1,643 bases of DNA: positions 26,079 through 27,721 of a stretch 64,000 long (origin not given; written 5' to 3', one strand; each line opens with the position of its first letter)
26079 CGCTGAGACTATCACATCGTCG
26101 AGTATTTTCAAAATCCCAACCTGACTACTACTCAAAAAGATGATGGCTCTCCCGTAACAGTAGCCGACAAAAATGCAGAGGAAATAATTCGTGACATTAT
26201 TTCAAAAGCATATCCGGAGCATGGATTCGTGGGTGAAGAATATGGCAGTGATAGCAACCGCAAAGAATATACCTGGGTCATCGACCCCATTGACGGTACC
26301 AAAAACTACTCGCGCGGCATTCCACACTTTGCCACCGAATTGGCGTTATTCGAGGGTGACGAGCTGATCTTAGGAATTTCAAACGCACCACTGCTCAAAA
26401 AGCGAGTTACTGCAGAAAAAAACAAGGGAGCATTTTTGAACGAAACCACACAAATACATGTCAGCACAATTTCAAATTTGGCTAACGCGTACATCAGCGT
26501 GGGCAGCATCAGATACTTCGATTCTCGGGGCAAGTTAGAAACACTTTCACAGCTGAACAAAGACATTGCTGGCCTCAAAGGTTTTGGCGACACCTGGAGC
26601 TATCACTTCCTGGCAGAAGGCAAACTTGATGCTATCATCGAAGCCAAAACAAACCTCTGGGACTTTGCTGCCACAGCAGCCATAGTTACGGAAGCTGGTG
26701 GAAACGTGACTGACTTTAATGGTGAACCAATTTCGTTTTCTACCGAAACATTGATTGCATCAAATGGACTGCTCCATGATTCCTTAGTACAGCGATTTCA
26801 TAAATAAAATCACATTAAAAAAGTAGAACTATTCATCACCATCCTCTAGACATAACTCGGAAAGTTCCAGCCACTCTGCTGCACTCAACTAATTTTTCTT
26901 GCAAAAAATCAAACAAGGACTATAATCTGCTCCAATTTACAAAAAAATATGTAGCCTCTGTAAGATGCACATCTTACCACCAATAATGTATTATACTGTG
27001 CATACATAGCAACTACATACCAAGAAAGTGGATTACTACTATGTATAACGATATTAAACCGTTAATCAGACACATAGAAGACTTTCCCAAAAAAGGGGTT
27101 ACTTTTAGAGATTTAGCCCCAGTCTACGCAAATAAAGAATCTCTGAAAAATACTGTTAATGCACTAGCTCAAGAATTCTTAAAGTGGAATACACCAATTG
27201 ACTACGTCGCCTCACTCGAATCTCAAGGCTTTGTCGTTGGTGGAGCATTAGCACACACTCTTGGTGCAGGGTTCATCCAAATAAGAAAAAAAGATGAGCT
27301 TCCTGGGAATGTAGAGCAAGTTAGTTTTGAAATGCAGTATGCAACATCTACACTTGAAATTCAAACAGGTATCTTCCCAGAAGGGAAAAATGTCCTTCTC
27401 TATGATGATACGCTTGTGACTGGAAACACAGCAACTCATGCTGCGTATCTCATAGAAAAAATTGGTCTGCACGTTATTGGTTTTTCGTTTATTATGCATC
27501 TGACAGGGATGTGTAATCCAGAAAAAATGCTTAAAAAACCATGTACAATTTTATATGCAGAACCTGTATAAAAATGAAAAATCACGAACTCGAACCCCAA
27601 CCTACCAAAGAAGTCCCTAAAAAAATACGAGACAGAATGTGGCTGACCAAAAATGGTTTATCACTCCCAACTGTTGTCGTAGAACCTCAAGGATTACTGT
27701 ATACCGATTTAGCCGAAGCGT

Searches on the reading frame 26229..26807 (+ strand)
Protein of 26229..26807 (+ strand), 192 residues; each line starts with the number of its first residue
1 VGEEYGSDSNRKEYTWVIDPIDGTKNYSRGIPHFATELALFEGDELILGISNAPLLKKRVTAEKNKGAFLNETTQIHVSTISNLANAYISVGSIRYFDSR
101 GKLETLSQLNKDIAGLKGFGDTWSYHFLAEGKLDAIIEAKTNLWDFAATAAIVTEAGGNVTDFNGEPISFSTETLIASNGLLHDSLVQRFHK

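Call 79: search_protein_families(library=ncbifam, proteins=[window:26229-26807:+], max_evalue=0.001)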
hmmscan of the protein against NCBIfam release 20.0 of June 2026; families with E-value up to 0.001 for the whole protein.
window:26229-26807:+ (192 aa): 7 families
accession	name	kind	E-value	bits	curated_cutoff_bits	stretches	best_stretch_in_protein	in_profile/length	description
TIGR02067.1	his_9_HisN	equivalog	5.5e-54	183.3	275.15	1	1-189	61-250/252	histidinol-phosphatase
NF009321.0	PRK12676.1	equivalog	2.3e-30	105.6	264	1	2-189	70-261/264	bifunctional fructose-bisphosphatase/inositol-phosphate phosphatase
TIGR01331.1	bisphos_cysQ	equivalog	1.8e-19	70.3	228.8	1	13-172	76-236/250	3'(2'),5'-bisphosphate nucleotidase CysQ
NF010678.0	PRK14076.1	equivalog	8.3e-19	67.9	493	1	9-190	77-283/570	bifunctional NADP phosphatase/NAD kinase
NF008027.1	PRK10757.1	equivalog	2.1e-18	66.3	332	1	9-189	74-256/267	inositol-1-monophosphatase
TIGR01330.1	bisphos_HAL2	equivalog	4.5e-15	55.3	267.05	2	10-67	131-187/359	3'(2'),5'-bisphosphate nucleotidase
NF008182.0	PRK10931.1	equivalog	4.8e-15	55.3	379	1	13-172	77-232/246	3'(2'),5'-bisphosphate nucleotidase CysQ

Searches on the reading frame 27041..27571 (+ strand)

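Call 79: search_protein_families(library=ncbifam, proteins=[window:27041-27571:+], max_evalue=0.001)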
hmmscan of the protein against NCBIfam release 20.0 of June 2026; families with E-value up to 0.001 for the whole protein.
window:27041-27571:+ (176 aa): 12 families
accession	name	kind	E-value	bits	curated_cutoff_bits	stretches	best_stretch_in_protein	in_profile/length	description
NF002636.0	PRK02304.1-5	equivalog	8.6e-47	158.9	125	1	3-169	7-171/176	adenine phosphoribosyltransferase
NF002634.0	PRK02304.1-3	equivalog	7.3e-41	139.8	170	1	3-163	8-166/182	adenine phosphoribosyltransferase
TIGR01090.1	apt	equivalog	2.8e-40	138.2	185.85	1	6-165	2-159/169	adenine phosphoribosyltransferase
NF002633.0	PRK02304.1-2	equivalog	6.7e-37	126.9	224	1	4-166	2-162/172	adenine phosphoribosyltransferase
NF002632.0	PRK02304.1-1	equivalog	7.6e-31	107.3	243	1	5-165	11-169/183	adenine phosphoribosyltransferase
NF009211.0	PRK12560.1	equivalog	1.1e-14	54.7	188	1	3-159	4-158/187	adenine phosphoribosyltransferase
NF040646.1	HPT_Archaea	equivalog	3.2e-07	30.1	200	1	48-152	49-151/184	hypoxanthine/guanine phosphoribosyltransferase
NF002635.0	PRK02304.1-4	subfamily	3e-06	26.9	146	1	51-152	53-152/188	adenine phosphoribosyltransferase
NF006328.0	PRK08558.1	equivalog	6e-06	26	184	1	22-155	83-216/238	adenine phosphoribosyltransferase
NF006671.0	PRK09219.1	equivalog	6.6e-05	22.5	177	1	42-152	38-154/192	xanthine phosphoribosyltransferase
NF005592.0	PRK07322.1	subfamily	8.8e-05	21.9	143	1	40-152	39-157/180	adenine phosphoribosyltransferase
TIGR01743.1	purR_Bsub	equivalog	0.00011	21.3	258.7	1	33-153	111-232/268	pur operon repressor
